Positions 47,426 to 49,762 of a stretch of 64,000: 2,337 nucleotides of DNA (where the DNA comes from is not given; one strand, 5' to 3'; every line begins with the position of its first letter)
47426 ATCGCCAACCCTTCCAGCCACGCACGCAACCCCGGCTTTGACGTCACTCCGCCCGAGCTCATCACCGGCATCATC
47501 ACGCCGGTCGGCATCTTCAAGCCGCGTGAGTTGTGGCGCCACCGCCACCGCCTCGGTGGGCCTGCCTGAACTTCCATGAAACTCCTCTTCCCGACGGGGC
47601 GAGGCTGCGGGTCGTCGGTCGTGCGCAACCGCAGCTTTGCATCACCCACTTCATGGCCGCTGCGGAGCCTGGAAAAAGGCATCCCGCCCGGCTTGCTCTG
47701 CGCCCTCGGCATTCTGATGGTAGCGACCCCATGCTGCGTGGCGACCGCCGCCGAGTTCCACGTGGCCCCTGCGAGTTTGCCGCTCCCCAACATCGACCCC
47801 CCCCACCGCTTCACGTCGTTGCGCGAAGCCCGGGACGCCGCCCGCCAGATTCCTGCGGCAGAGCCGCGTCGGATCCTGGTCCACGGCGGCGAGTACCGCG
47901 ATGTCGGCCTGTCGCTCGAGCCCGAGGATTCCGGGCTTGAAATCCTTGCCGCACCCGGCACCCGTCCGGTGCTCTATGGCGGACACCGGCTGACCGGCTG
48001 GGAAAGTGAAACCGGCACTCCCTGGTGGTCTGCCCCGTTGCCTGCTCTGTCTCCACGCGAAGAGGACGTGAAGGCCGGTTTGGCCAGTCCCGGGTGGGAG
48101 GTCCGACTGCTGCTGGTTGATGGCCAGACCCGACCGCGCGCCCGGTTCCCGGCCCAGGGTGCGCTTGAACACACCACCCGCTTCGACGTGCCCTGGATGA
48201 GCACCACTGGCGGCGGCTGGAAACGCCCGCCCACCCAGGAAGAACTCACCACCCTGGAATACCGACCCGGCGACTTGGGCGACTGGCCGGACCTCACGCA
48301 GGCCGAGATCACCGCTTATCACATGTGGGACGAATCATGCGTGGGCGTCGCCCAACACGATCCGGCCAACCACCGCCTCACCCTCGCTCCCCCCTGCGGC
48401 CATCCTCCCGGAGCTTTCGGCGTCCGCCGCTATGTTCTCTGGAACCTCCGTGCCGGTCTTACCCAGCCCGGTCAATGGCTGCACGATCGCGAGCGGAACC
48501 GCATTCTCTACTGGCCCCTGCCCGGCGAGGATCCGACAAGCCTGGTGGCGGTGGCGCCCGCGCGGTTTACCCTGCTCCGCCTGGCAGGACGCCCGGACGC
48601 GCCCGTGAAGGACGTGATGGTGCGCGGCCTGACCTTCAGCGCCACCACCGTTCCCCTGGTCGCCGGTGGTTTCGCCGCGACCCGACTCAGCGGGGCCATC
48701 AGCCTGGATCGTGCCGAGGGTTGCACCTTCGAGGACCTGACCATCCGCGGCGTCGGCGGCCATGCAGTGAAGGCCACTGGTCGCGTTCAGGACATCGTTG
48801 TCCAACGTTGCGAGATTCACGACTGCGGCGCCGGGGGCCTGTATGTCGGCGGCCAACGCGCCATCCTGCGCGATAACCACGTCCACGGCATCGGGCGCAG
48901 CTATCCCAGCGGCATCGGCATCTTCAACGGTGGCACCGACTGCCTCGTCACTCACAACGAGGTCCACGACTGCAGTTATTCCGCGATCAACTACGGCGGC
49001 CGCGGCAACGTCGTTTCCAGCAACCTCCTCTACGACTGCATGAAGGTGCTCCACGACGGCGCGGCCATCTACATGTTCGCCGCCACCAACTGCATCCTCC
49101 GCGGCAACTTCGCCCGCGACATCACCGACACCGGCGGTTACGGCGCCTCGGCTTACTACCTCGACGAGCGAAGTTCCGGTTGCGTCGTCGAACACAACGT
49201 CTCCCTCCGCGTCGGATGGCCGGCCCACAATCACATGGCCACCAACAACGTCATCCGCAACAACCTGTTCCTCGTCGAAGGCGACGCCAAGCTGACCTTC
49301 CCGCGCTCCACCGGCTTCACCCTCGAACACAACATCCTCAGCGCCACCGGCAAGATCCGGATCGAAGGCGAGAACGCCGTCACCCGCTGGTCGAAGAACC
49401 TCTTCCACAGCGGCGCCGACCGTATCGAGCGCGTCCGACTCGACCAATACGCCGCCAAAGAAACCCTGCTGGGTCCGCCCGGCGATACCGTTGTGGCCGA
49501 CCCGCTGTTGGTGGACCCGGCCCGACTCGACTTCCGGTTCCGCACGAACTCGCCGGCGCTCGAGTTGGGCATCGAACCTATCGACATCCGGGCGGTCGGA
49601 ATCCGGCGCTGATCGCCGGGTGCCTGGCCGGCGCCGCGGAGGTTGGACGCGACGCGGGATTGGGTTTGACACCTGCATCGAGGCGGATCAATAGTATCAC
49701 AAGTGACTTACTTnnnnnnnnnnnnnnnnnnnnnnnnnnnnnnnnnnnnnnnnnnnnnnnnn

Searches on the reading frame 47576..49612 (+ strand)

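Call 34: search_protein_families(library=pfam, proteins=[window:47576-49612:+], max_evalue=0.001)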
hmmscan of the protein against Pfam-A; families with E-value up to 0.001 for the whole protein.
window:47576-49612:+ (678 aa): 2 families
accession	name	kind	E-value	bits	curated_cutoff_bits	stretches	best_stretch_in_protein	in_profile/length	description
PF13229.12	Beta_helix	-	1.1e-14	54.8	25.9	1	374-525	2-143/158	Right handed beta helix region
PF05048.19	NosD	-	3.1e-06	27.2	23.6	1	442-606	36-187/212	Periplasmic copper-binding protein (NosD)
